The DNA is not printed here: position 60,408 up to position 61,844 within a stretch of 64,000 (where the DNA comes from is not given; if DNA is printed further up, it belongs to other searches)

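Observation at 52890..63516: Complete 13-gene MBS/Mbx-type respiratory complex in a Firmicute, with both catalytic cysteines retained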

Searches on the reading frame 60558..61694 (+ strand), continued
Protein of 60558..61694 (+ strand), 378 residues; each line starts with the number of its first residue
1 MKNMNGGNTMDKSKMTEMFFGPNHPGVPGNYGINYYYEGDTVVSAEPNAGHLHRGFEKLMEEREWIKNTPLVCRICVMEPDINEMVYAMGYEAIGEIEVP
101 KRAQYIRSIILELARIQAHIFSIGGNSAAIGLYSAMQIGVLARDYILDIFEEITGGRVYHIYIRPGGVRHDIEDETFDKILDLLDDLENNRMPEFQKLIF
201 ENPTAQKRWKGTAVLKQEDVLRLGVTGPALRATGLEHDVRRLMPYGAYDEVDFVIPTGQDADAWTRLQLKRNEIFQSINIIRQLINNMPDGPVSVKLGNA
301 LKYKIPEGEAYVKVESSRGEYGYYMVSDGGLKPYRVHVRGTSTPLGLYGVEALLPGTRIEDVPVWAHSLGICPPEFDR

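Call 58: search_protein_families(library=pfam, proteins=[L056:11620-11952:+, L056:12440-12970:+, L013:12926-13510:+, L012:12982-13485:+, L012:13732-14916:+, L041:13155-13664:+, L041:13842-15272:+, L010:11919-12755:+, L010:12752-14170:+, L069:11719-12225:+], max_evalue=0.00001)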
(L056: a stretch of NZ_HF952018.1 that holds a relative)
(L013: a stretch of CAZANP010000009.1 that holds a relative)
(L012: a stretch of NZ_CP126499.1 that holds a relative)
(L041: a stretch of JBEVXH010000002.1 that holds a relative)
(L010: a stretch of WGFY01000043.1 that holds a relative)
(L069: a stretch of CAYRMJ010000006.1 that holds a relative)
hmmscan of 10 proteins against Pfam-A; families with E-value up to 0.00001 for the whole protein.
L056:11620-11952:+ (110 aa): 0 families

L056:12440-12970:+ (176 aa): 1 family
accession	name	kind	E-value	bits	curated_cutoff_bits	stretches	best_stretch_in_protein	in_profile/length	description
PF12822.12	ECF_trnsprt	-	2.2e-12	47.8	30.7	1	7-170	2-168/169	ECF transporter, substrate-specific component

L013:12926-13510:+ (194 aa): 1 family
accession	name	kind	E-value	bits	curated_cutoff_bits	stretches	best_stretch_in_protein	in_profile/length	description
PF05025.18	RbsD_FucU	-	1.4e-40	139.4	25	1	60-193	1-138/138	RbsD / FucU transport protein family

L012:12982-13485:+ (167 aa): 2 families
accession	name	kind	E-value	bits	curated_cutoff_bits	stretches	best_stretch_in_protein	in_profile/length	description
PF02915.23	Rubrerythrin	-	1.2e-14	55.3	22.8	1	9-148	1-134/137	Rubrerythrin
PF13668.12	Ferritin_2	-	9.7e-07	29.5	24.7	0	99-162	2-76/138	Ferritin-like domain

L012:13732-14916:+ (394 aa): 3 families
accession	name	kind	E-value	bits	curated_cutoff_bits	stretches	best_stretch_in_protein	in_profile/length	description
PF13458.12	Peripla_BP_6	-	2e-55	189.3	31.7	1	44-384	2-342/343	Periplasmic binding protein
PF01094.35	ANF_receptor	-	1.7e-26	93.6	25.4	1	75-373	17-341/353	Receptor family ligand binding region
PF13433.12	Peripla_BP_5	-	2.6e-12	47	27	1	220-389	173-345/363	Periplasmic binding protein domain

L041:13155-13664:+ (169 aa): 1 family
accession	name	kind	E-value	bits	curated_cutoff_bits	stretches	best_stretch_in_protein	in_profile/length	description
PF02915.23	Rubrerythrin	-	3.1e-12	47.5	22.8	1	22-73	1-55/137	Rubrerythrin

L041:13842-15272:+ (476 aa): 1 family
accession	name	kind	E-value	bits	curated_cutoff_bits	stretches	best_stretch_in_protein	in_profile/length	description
PF02321.23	OEP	-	1.3e-49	169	22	2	283-471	1-187/187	Outer membrane efflux protein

L010:11919-12755:+ (278 aa): 1 family
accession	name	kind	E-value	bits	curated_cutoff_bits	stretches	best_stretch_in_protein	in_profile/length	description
PF10418.14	DHODB_Fe-S_bind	-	3.6e-14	52.6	23.9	1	212-248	1-40/41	Iron-sulfur cluster binding domain of dihydroorotate dehydrogenase B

L010:12752-14170:+ (472 aa): 7 families
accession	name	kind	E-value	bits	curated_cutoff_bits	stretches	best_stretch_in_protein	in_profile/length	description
PF14691.11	Fer4_20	-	1.2e-41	141.5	25.8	1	21-132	1-111/113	Dihydroprymidine dehydrogenase domain II, 4Fe-4S cluster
PF07992.20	Pyr_redox_2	-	7.1e-39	134.4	26.1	1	149-455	2-291/291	Pyridine nucleotide-disulphide oxidoreductase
PF00070.33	Pyr_redox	-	7.8e-14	52.4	22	1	288-362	1-78/82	Pyridine nucleotide-disulphide oxidoreductase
PF13738.12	Pyr_redox_3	-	2.7e-10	40.5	30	0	270-439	150-305/305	Pyridine nucleotide-disulphide oxidoreductase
PF13450.12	NAD_binding_8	-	1.1e-08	35.7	21.9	1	152-184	1-33/68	NAD(P)-binding Rossmann-like domain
PF01946.23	Thi4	-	2.4e-07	30.6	26.2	1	148-216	18-86/235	Thi4 family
PF01266.30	DAO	-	6.7e-06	26.3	27.9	1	149-183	1-35/353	FAD dependent oxidoreductase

L069:11719-12225:+ (168 aa): 0 families

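Call 70: search_protein_families(library=pfam, proteins=[L043:13066-13587:+, L022:516-1511:+, L044:1549-2199:+, L068:6987-7691:-, L028:1129-1773:-, L025:16408-17397:-], max_evalue=0.0001)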
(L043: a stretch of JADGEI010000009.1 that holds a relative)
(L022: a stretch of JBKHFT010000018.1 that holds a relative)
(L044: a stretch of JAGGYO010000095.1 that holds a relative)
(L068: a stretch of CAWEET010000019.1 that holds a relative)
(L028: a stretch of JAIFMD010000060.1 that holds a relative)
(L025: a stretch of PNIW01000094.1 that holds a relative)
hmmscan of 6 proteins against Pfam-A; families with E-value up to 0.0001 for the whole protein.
L043:13066-13587:+ (173 aa): 1 family
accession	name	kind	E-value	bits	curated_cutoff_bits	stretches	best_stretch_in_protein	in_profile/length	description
PF02915.23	Rubrerythrin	-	1e-11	45.8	22.8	1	24-81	1-61/137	Rubrerythrin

L022:516-1511:+ (331 aa): 1 family
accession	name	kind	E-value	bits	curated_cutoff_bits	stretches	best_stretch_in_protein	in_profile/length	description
PF01180.27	DHO_dh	-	8.7e-12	45.3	27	1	94-283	87-284/291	Dihydroorotate dehydrogenase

L044:1549-2199:+ (216 aa): 2 families
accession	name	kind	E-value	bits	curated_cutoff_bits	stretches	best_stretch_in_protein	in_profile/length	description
PF02629.25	CoA_binding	-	2.2e-20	73.6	22.3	1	84-180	2-96/97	CoA binding domain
PF06971.19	Put_DNA-bind_N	-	1.8e-11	44.4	27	1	8-54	2-48/49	Putative DNA-binding protein N-terminus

L068:6987-7691:- (234 aa): 0 families

L028:1129-1773:- (214 aa): 0 families

L025:16408-17397:- (329 aa): 4 families
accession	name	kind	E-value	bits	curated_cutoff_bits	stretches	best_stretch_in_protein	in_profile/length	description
PF00005.33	ABC_tran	-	1.3e-25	91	25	1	24-180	2-137/137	ABC transporter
PF08352.17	oligo_HPY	-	1.4e-20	73.9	27.1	1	231-295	1-65/65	Oligopeptide/dipeptide transporter, C-terminal region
PF13304.12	AAA_21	-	1.9e-05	25.4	27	0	98-215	159-303/304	AAA domain, putative AbiEii toxin, Type IV TA system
PF02463.25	SMC_N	-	8.2e-05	22.6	40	0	27-226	17-213/220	RecF/RecN/SMC N terminal domain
